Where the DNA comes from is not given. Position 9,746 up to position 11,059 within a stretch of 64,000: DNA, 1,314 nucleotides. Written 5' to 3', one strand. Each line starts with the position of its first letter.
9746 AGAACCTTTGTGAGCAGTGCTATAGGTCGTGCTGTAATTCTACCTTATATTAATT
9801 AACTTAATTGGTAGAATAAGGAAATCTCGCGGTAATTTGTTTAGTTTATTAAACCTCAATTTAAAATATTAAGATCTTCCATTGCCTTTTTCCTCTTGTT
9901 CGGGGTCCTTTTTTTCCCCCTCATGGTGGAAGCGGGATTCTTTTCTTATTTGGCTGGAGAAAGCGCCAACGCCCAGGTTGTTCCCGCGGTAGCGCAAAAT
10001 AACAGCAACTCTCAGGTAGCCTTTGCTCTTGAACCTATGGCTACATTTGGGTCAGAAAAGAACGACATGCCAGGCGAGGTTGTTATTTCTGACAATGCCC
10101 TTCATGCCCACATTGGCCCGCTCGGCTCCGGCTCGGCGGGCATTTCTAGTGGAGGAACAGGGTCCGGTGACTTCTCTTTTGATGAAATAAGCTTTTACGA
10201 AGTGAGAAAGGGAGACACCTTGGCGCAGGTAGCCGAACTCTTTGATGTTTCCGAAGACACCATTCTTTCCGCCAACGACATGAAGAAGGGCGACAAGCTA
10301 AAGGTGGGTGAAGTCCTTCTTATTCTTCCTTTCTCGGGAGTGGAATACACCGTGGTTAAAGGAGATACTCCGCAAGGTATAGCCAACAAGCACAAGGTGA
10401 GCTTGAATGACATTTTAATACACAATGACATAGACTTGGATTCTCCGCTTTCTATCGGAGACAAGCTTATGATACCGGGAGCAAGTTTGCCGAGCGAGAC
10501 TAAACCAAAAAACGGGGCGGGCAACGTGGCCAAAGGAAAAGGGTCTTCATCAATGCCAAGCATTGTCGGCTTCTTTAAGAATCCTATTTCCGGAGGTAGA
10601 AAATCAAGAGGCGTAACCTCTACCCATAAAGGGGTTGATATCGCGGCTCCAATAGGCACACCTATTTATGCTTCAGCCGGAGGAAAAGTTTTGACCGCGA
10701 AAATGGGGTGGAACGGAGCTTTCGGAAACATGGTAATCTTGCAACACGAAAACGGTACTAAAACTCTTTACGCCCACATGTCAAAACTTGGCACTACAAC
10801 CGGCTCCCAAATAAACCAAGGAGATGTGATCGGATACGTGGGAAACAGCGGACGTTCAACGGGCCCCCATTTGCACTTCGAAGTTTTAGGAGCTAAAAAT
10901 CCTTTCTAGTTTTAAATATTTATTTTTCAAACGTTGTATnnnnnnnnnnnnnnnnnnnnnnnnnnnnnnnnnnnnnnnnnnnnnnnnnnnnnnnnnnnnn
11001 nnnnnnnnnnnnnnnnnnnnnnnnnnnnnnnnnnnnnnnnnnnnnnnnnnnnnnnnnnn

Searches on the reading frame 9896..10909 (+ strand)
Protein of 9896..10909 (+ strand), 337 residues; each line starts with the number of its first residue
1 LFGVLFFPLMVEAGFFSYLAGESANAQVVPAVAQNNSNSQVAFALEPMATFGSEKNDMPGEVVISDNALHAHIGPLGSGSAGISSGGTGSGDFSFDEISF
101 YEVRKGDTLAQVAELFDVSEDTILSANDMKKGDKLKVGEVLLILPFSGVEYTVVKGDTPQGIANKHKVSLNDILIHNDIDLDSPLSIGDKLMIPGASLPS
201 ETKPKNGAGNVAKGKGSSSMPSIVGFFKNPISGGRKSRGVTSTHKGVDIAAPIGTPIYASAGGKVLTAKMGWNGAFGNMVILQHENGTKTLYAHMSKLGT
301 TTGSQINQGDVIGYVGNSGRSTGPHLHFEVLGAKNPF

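Call 4: search_protein_families(library=pfam, proteins=[window:9896-10909:+], max_evalue=0.01)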
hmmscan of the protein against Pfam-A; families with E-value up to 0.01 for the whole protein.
window:9896-10909:+ (337 aa): 4 families
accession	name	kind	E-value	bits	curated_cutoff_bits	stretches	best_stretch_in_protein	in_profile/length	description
PF01551.29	Peptidase_M23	-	9.7e-33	112.7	28.7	1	243-333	2-90/96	Peptidase family M23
PF01476.26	LysM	-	1.3e-21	76.7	20.9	2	151-194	1-43/43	LysM domain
PF23473.1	LysM3_LYK4_5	-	8.1e-09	35.9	29.3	1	101-131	5-35/48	LYK4/5 LysM3 domain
PF23446.1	LysM1_NFP_LYK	-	8.2e-05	23.8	36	0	107-143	16-53/60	NFP/LYK LysM1 domain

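Call 28: find_homologous_proteins(query=window:9896-10909:+)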
Query window:9896-10909:+ (337 aa): 7612 proteins with E <= 0.001 among 8000 candidates; the best 120 are listed.
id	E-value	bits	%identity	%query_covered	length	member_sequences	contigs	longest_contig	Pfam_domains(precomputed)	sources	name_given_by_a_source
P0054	1.6e-210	716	100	97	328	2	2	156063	PF01551.30,PF01476.27,PF23473.2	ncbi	ncbi:MAG: M23 family metallopeptidase [Minisyncoccia bacterium]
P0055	2.2e-145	502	69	100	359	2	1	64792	PF01551.30,PF23446.2,PF01476.27,PF23473.2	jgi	jgi:murein DD-endopeptidase MepM/ murein hydrolase activator NlpD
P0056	2.5e-124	433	60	100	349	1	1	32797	PF01551.30,PF01476.27,PF23473.2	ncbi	-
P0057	1.8e-122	427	58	98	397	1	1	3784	PF01551.30,PF23446.2,PF01476.27,PF23473.2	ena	-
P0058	1.3e-120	421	59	98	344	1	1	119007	PF01551.30,PF23446.2,PF01476.27,PF23473.2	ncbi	-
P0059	1.8e-119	417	59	100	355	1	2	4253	PF01551.30,PF23446.2,PF01476.27,PF23473.2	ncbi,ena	ncbi:MAG: LysM peptidoglycan-binding domain-containing M23 family metallopeptidase [Patescibacteria 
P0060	3.7e-118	413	61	99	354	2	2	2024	PF01551.30,PF23446.2,PF01476.27,PF23473.2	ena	-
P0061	1.4e-117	411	60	100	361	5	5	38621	PF01551.30,PF23446.2,PF01476.27,PF23473.2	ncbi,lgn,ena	-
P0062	3.0e-117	410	58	100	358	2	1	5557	PF01551.30,PF23446.2,PF01476.27,PF23473.2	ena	-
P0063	3.3e-117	410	58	100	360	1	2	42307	PF01551.30,PF23446.2,PF01476.27,PF23473.2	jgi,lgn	jgi:murein DD-endopeptidase MepM/ murein hydrolase activator NlpD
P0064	1.1e-116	408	58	100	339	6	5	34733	PF01551.30,PF23446.2,PF01476.27,PF23473.2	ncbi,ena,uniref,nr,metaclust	ncbi:hypothetical protein A3B85_02170 [Candidatus Nomurabacteria bacterium RIFCSPHIGHO2_02_FULL_37_1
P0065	1.5e-116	407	68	82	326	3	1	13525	PF01551.30,PF23446.2,PF01476.27,PF23473.2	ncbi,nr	ncbi:peptidoglycan DD-metalloendopeptidase family protein [Candidatus Nomurabacteria bacterium]|nr:p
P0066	1.3e-114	401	58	100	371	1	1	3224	PF01551.30,PF23446.2,PF01476.27,PF23473.2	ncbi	ncbi:MAG: LysM peptidoglycan-binding domain-containing M23 family metallopeptidase, partial [Candida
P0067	8.5e-114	398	58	100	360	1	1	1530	PF01551.30,PF23446.2,PF01476.27,PF23473.2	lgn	-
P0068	2.1e-113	397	58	98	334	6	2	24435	PF01551.30,PF23446.2,PF01476.27,PF23473.2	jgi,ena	-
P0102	5.1e-100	353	69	70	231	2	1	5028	PF01551.30,PF23446.2,PF01476.27,PF23473.2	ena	-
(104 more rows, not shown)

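Call 29: find_encoding_contigs(protein=P0055, flank=10000, max_places=1)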
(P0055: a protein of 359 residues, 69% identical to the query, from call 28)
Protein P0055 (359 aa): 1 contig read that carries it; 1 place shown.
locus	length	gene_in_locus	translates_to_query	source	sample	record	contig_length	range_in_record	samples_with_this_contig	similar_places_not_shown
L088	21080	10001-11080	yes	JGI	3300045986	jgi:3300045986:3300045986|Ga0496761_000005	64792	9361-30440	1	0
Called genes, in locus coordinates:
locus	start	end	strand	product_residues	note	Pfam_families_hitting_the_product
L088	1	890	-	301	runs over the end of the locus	-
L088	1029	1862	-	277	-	PF00398:RrnaAD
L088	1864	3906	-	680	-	PF00580:UvrD-helicase, PF13245:AAA_19, PF13604:AAA_30 (faint), PF01443:Viral_helicase1 (faint), PF13361:UvrD_C, PF13538:UvrD_C_2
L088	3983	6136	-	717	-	-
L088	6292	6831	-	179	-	-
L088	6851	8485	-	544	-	-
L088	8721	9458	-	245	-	-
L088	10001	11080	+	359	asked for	PF01476:LysM (weak), PF23446:LysM1_NFP_LYK (faint), PF23473:LysM3_LYK4_5 (weak), PF01476:LysM, PF01551:Peptidase_M23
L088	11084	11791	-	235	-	PF02535:Zip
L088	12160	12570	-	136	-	PF02021:UPF0102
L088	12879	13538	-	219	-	-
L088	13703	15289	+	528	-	PF01743:PolyA_pol, PF12627:PolyA_pol_RNAbd, PF01966:HD, PF13735:tRNA_NucTran2_2 (weak)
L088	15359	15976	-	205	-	PF06736:TMEM175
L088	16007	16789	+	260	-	PF01177:Asp_Glu_race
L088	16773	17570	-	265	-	PF03372:Exo_endo_phos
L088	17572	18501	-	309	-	PF02899:Phage_int_SAM_1, PF13102:Phage_int_SAM_5 (weak), PF13495:Phage_int_SAM_4 (faint), PF00589:Phage_integrase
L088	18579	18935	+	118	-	PF00312:Ribosomal_S15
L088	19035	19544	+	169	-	PF01936:NYN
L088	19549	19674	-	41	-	-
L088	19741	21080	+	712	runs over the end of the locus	PF01138:RNase_PH, PF03725:RNase_PH_C (faint), PF01138:RNase_PH, PF00013:KH_1, PF00575:S1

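Call 30: find_encoding_contigs(protein=P0056, flank=10000, max_places=1)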
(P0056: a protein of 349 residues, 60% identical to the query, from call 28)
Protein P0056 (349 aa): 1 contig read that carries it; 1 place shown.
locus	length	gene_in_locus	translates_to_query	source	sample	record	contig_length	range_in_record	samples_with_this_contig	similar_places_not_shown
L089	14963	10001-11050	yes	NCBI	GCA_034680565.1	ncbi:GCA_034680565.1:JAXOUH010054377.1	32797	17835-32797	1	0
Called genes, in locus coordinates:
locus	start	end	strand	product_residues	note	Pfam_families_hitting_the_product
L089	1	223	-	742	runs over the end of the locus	PF13629:T2SS-T3SS_pil_N (faint)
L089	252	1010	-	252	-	-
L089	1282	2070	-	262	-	PF00398:RrnaAD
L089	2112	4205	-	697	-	PF00580:UvrD-helicase, PF13086:AAA_11 (weak), PF13245:AAA_19, PF13604:AAA_30 (faint), PF01443:Viral_helicase1 (faint), PF13087:AAA_12 (faint), PF13361:UvrD_C, PF13538:UvrD_C_2 (faint)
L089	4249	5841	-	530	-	-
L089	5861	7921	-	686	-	-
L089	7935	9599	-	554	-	-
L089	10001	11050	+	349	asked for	PF23473:LysM3_LYK4_5 (faint), PF01476:LysM, PF01551:Peptidase_M23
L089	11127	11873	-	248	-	PF02535:Zip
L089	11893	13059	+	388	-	PF07907:YibE_F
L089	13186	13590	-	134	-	-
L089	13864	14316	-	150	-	PF08378:NERD (faint), PF02021:UPF0102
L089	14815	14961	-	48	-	?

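Call 31: find_encoding_contigs(protein=P0058, flank=10000, max_places=1)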
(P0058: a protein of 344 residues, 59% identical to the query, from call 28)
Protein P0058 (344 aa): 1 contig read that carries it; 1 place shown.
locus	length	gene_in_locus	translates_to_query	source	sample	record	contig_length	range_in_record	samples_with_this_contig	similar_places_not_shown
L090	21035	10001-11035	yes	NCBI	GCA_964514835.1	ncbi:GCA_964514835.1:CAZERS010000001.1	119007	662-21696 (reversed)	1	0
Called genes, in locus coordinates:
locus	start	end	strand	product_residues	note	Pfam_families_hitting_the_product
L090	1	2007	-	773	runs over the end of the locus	-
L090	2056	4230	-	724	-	-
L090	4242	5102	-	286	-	-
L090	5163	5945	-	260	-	PF00398:RrnaAD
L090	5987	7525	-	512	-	PF01564:Spermine_synth (weak)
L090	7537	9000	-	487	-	-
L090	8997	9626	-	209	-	-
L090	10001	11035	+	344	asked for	PF23446:LysM1_NFP_LYK (faint), PF01476:LysM, PF23473:LysM3_LYK4_5 (weak), PF01476:LysM, PF01551:Peptidase_M23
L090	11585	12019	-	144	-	PF02021:UPF0102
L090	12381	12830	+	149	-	-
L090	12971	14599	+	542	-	PF01743:PolyA_pol, PF12627:PolyA_pol_RNAbd, PF01966:HD, PF13735:tRNA_NucTran2_2 (weak)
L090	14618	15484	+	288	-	PF01551:Peptidase_M23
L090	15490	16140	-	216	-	-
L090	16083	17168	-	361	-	-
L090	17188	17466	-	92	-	PF00708:Acylphosphatase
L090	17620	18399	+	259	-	PF01978:TrmB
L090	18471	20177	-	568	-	-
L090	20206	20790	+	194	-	-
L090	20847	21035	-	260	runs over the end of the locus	-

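Call 67: search_protein_families(library=pfam, proteins=[L088:8721-9458:-, L088:6851-8485:-, L088:6292-6831:-, L088:3983-6136:-, L089:7935-9599:-, L089:5861-7921:-, L089:4249-5841:-], max_evalue=0.01)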
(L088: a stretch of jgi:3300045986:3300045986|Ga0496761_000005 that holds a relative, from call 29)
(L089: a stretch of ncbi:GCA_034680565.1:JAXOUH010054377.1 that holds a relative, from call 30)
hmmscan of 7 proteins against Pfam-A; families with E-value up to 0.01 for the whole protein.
L088:8721-9458:- (245 aa): 0 families

L088:6851-8485:- (544 aa): 0 families

L088:6292-6831:- (179 aa): 1 family
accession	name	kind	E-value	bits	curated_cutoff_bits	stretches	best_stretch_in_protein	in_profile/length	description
PF00627.37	UBA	-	0.002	18.4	22.4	0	33-53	16-35/37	UBA/TS-N domain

L088:3983-6136:- (717 aa): 0 families

L089:7935-9599:- (554 aa): 3 families
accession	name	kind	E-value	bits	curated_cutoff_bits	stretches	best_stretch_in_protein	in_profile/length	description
PF04048.20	Sec8_N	-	8e-05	23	26.8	1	356-460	45-141/142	Exocyst complex component Sec8 N-terminal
PF05667.16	CCDC22_CC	-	0.0056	16.3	39.2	1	316-476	116-249/477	CCDC22 protein coiled-coil region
PF16717.10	RAC_head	-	0.0068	17.7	27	1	410-491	5-84/98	Ribosome-associated complex head domain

L089:5861-7921:- (686 aa): 0 families

L089:4249-5841:- (530 aa): 0 families

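Call 77: find_encoding_contigs(protein=P0065, flank=8000, max_places=2)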
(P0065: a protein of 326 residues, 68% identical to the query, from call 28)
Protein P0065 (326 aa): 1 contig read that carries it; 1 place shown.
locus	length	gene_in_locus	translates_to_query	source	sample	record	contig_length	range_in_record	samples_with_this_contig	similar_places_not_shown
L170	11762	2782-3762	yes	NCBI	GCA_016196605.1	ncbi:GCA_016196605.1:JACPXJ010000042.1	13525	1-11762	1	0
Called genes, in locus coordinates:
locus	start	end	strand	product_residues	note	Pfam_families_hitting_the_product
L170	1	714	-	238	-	PF00226:DnaJ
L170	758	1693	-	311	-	PF09592:DUF2031 (weak)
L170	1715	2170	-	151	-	PF07661:MORN_2 (faint)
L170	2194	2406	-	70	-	-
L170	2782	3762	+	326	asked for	PF23446:LysM1_NFP_LYK (faint), PF01476:LysM, PF23473:LysM3_LYK4_5 (weak), PF01476:LysM, PF01551:Peptidase_M23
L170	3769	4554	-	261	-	PF02535:Zip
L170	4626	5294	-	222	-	-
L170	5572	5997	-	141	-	PF02021:UPF0102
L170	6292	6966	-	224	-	-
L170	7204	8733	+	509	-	PF01743:PolyA_pol, PF12627:PolyA_pol_RNAbd, PF01966:HD, PF13735:tRNA_NucTran2_2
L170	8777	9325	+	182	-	-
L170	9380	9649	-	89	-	-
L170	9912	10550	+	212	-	-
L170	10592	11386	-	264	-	PF03372:Exo_endo_phos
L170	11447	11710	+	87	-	PF00312:Ribosomal_S15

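Call 78: find_encoding_contigs(protein=P0102, flank=8000, max_places=2)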
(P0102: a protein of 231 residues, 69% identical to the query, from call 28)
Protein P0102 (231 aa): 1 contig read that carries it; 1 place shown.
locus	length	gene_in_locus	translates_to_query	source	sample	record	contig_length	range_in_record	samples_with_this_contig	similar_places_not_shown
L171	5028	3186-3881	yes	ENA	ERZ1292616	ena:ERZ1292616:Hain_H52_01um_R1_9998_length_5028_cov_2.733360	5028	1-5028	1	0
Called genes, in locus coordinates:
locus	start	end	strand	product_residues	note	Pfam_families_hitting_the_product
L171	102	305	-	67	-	-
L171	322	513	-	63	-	-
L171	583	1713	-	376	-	PF01078:Mg_chelatase, PF07728:AAA_5 (faint), PF00493:MCM (weak), PF13335:Mg_chelatase_C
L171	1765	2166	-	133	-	PF13541:ChlI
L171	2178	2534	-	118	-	PF01258:zf-dskA_traR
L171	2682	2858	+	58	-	-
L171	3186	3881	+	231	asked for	PF01476:LysM, PF23446:LysM1_NFP_LYK (faint), PF23473:LysM3_LYK4_5 (weak), PF01476:LysM, PF01551:Peptidase_M23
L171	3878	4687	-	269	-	PF00459:Inositol_P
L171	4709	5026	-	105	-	?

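Call 79: find_encoding_contigs(protein=P0061, flank=8000, max_places=3)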
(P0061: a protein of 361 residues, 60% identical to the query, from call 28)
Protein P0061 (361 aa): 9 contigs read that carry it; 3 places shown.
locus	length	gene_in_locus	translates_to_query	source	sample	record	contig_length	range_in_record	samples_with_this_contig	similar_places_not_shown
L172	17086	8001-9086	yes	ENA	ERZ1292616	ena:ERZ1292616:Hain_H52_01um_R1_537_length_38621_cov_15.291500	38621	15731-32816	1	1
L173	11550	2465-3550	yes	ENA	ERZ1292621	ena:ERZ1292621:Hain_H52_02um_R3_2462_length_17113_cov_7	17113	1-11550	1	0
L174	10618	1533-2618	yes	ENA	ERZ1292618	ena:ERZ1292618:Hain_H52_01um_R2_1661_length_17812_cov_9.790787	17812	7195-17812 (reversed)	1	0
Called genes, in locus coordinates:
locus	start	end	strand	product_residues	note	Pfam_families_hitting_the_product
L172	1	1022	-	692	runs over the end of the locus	-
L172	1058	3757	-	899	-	-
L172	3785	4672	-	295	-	-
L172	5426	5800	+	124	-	-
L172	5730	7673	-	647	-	PF00580:UvrD-helicase, PF13086:AAA_11 (weak), PF13245:AAA_19, PF13604:AAA_30 (faint), PF01443:Viral_helicase1 (faint), PF13361:UvrD_C, PF13538:UvrD_C_2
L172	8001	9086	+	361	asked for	PF01476:LysM, PF23446:LysM1_NFP_LYK (faint), PF23473:LysM3_LYK4_5 (faint), PF01476:LysM, PF01551:Peptidase_M23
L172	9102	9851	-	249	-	PF02535:Zip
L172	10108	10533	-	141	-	PF02021:UPF0102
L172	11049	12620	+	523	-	PF01743:PolyA_pol, PF12627:PolyA_pol_RNAbd, PF01966:HD, PF13735:tRNA_NucTran2_2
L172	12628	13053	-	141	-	-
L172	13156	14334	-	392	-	-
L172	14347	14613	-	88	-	-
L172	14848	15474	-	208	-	PF06736:TMEM175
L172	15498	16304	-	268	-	PF03372:Exo_endo_phos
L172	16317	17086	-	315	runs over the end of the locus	PF02899:Phage_int_SAM_1, PF13102:Phage_int_SAM_5 (faint), PF13495:Phage_int_SAM_4, PF00589:Phage_integrase, PF22823:MrpR_C_cat (faint)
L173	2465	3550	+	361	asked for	PF01476:LysM, PF23446:LysM1_NFP_LYK (faint), PF23473:LysM3_LYK4_5 (faint), PF01476:LysM, PF01551:Peptidase_M23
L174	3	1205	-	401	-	PF00580:UvrD-helicase, PF13086:AAA_11, PF13245:AAA_19, PF13604:AAA_30 (faint), PF13361:UvrD_C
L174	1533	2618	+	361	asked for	PF01476:LysM, PF23446:LysM1_NFP_LYK (faint), PF23473:LysM3_LYK4_5 (faint), PF01476:LysM, PF01551:Peptidase_M23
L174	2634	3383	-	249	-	PF02535:Zip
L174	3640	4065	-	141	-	PF02021:UPF0102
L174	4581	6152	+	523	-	PF01743:PolyA_pol, PF12627:PolyA_pol_RNAbd, PF01966:HD, PF13735:tRNA_NucTran2_2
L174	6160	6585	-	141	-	-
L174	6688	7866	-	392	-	-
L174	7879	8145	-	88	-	-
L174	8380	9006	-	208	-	PF06736:TMEM175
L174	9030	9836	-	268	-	PF03372:Exo_endo_phos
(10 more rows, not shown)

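Call 103: find_related_loci(query=L088:8721-9458:-, collection=viral_contigs, flank=5000)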
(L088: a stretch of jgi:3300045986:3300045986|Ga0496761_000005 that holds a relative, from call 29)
Query L088:8721-9458:- (245 aa) in viral_contigs; peptide patterns used: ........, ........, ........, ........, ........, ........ (x = any residue, [..] = any of these).
2 stretches matched a pattern, but none encodes a relative of the query by tblastn (E <= 1e-3).
